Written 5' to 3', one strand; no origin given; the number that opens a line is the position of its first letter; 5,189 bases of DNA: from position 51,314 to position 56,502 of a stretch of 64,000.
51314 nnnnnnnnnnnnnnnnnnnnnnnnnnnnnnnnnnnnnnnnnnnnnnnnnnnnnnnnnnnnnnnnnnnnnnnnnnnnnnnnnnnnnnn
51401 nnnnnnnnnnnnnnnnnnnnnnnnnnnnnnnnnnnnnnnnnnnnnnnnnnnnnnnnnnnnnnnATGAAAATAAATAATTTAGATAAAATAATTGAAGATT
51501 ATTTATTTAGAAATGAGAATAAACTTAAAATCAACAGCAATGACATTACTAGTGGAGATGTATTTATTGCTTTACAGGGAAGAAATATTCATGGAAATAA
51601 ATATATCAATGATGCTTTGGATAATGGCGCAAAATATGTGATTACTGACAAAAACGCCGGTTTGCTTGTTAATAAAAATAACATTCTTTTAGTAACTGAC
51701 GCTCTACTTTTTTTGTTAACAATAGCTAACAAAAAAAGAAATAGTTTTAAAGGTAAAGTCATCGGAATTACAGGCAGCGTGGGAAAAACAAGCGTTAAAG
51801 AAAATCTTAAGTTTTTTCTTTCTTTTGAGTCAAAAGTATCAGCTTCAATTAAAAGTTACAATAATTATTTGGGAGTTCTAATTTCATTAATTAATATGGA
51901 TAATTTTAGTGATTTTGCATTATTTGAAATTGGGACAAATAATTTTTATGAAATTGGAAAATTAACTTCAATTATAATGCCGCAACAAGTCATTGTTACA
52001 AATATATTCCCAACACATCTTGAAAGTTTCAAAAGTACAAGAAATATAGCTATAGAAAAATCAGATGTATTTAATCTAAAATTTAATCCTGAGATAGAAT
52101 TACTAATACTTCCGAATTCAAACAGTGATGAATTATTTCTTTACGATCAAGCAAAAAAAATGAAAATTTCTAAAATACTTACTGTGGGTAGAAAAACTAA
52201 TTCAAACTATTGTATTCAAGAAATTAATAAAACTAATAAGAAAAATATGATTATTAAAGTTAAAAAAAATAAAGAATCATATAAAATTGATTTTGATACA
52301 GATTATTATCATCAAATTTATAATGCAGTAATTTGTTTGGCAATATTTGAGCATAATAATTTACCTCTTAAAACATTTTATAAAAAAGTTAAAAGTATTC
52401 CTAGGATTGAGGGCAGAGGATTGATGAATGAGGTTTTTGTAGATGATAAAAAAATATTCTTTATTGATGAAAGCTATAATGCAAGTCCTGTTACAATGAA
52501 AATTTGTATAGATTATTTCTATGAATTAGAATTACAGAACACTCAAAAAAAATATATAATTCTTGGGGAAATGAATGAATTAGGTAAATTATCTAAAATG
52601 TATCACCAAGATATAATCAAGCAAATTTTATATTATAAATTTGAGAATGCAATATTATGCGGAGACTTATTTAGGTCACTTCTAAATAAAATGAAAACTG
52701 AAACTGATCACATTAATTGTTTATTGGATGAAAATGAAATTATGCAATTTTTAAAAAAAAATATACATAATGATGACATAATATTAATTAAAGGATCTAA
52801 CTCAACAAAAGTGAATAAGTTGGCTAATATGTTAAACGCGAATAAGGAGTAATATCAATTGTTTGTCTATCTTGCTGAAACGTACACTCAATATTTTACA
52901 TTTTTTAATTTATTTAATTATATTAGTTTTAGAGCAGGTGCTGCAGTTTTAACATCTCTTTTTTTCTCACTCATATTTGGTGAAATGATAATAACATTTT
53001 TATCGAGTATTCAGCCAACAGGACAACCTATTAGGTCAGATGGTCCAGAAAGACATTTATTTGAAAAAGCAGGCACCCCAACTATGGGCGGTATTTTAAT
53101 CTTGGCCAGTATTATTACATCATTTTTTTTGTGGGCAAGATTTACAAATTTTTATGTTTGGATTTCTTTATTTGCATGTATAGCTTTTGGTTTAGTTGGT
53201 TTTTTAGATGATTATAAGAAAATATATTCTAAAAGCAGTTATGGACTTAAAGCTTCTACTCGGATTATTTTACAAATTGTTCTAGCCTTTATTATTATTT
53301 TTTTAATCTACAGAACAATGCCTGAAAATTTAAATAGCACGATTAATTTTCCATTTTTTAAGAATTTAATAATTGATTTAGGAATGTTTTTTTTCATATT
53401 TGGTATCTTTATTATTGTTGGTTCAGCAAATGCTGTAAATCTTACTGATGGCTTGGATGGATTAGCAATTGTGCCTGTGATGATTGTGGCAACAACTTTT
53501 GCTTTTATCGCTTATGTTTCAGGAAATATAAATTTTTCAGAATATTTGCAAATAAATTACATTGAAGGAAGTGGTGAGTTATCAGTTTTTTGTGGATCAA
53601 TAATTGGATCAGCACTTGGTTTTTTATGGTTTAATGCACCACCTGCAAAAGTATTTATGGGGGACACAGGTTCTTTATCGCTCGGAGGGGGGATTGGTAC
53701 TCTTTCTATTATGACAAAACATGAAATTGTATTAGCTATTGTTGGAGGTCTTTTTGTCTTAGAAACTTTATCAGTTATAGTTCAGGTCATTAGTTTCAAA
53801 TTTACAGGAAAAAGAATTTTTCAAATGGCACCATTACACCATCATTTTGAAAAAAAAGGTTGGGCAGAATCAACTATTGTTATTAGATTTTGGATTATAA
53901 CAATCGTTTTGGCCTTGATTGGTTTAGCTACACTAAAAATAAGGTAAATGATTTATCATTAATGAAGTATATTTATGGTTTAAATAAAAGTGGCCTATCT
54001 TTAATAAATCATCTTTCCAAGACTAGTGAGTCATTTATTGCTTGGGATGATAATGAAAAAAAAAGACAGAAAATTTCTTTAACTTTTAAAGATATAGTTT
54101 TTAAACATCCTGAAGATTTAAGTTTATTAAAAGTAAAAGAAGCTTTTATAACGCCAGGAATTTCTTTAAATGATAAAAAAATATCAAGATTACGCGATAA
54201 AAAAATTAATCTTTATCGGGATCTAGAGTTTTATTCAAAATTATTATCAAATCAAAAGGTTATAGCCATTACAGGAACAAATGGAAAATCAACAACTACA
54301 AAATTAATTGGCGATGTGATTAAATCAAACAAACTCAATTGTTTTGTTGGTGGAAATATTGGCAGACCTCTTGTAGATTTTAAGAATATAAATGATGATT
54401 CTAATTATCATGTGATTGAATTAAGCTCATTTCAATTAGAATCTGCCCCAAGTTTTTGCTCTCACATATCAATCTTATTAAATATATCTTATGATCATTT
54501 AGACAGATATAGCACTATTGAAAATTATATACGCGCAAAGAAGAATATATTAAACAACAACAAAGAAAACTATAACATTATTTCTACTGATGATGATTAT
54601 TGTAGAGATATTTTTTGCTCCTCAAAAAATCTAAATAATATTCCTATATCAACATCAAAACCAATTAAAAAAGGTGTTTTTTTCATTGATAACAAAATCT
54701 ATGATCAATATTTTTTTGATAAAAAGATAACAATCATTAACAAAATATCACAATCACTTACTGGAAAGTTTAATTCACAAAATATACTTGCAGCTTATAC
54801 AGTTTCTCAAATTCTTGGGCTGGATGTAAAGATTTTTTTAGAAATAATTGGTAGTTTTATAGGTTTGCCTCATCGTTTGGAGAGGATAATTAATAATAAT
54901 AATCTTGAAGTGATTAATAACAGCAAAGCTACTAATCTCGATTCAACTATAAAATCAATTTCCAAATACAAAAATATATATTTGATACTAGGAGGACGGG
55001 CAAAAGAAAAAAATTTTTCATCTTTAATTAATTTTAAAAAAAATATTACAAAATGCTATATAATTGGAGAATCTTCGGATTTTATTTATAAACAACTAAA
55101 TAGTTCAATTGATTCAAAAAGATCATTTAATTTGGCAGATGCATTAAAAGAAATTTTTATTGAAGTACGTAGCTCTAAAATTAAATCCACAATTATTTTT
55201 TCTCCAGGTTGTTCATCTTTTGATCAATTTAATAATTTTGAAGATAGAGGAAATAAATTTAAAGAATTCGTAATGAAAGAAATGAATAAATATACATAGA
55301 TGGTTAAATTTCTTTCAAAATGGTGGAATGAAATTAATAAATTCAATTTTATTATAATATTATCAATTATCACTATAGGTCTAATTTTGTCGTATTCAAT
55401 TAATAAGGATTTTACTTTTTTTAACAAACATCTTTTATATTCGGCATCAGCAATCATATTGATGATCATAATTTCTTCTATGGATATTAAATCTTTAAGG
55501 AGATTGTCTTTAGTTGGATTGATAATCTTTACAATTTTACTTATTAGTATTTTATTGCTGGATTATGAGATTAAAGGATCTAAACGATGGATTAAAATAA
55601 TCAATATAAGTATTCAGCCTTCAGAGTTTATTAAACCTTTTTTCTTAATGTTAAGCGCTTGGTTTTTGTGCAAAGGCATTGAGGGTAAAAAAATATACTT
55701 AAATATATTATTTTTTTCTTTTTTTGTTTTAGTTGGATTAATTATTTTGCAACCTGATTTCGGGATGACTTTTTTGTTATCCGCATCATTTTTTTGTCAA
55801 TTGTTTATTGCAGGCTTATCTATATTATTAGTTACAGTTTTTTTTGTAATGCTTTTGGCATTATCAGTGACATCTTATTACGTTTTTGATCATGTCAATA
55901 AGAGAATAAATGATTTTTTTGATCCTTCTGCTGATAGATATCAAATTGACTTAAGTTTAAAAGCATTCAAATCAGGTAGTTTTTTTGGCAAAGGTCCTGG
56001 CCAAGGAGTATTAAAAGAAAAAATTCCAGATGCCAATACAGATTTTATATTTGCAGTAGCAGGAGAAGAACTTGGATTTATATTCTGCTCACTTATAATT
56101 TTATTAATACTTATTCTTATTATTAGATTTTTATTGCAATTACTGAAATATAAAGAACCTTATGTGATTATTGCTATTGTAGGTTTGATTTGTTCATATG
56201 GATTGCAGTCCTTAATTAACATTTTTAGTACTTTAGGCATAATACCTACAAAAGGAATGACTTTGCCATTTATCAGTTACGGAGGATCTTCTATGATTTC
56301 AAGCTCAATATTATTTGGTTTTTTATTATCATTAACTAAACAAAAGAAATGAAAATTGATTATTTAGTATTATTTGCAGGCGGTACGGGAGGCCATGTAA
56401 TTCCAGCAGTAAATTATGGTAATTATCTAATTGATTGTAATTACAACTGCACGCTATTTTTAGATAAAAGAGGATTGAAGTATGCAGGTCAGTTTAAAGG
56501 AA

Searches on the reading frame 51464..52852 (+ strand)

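Call 45: search_protein_families(library=pfam, proteins=[window:51464-52852:+], max_evalue=0.00001)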
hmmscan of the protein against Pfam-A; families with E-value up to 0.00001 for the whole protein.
window:51464-52852:+ (462 aa): 3 families
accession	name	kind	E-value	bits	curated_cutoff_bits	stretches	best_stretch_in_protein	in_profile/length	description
PF08245.18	Mur_ligase_M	-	3.2e-24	86.4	24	1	102-294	1-199/200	Mur ligase middle domain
PF02875.26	Mur_ligase_C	-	1.8e-08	35.7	28.4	1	329-445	10-126/127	Mur ligase, glutamate ligase domain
PF01225.30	Mur_ligase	-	5.2e-06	27.2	21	0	21-66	5-55/95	Mur ligase family, catalytic domain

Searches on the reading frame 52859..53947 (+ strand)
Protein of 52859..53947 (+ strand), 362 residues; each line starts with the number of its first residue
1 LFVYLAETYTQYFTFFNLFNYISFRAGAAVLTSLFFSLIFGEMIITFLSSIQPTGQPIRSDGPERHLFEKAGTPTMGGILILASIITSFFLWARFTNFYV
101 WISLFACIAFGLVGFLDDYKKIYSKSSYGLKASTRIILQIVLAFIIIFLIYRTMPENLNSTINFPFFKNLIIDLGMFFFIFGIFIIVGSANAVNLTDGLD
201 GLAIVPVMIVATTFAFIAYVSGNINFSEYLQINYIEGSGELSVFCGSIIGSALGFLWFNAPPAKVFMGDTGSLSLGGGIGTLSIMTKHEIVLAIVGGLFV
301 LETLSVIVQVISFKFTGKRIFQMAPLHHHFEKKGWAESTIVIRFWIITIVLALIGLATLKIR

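Call 45: search_protein_families(library=pfam, proteins=[window:52859-53947:+], max_evalue=0.00001)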
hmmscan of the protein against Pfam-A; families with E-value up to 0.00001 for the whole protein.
window:52859-53947:+ (362 aa): 2 families
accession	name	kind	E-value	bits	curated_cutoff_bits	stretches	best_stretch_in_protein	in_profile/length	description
PF00953.26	Glycos_transf_4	-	3.9e-35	121.6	27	1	101-286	2-159/160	Glycosyl transferase family 4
PF10555.14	MraY_sig1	-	7.1e-06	25.7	20.1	1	70-82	1-13/13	Phospho-N-acetylmuramoyl-pentapeptide-transferase signature 1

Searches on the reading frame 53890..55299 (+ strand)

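Call 45: search_protein_families(library=pfam, proteins=[window:53890-55299:+], max_evalue=0.00001)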
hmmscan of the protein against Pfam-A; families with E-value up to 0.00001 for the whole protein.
window:53890-55299:+ (469 aa): 1 family
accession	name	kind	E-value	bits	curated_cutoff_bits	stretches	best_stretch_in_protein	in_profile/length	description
PF08245.18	Mur_ligase_M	-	8.4e-26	91.6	24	1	127-305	1-199/200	Mur ligase middle domain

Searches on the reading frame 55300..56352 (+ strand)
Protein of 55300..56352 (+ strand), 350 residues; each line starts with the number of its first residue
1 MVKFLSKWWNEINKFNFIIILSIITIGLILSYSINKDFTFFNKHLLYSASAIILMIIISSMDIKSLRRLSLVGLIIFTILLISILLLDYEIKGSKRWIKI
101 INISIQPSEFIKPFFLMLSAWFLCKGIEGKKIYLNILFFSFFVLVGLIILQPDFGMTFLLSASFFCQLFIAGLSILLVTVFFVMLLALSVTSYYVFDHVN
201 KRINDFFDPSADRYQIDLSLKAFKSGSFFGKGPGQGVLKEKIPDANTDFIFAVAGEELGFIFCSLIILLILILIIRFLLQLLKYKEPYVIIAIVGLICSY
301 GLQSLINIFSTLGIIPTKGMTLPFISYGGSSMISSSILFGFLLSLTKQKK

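Call 45: search_protein_families(library=pfam, proteins=[window:55300-56352:+], max_evalue=0.00001)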
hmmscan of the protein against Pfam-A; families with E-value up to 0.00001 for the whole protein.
window:55300-56352:+ (350 aa): 1 family
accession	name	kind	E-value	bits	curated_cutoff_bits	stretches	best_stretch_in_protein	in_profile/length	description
PF01098.24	FTSW_RODA_SPOVE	-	2.9e-73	247.3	26.4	1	25-349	12-354/356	Cell cycle protein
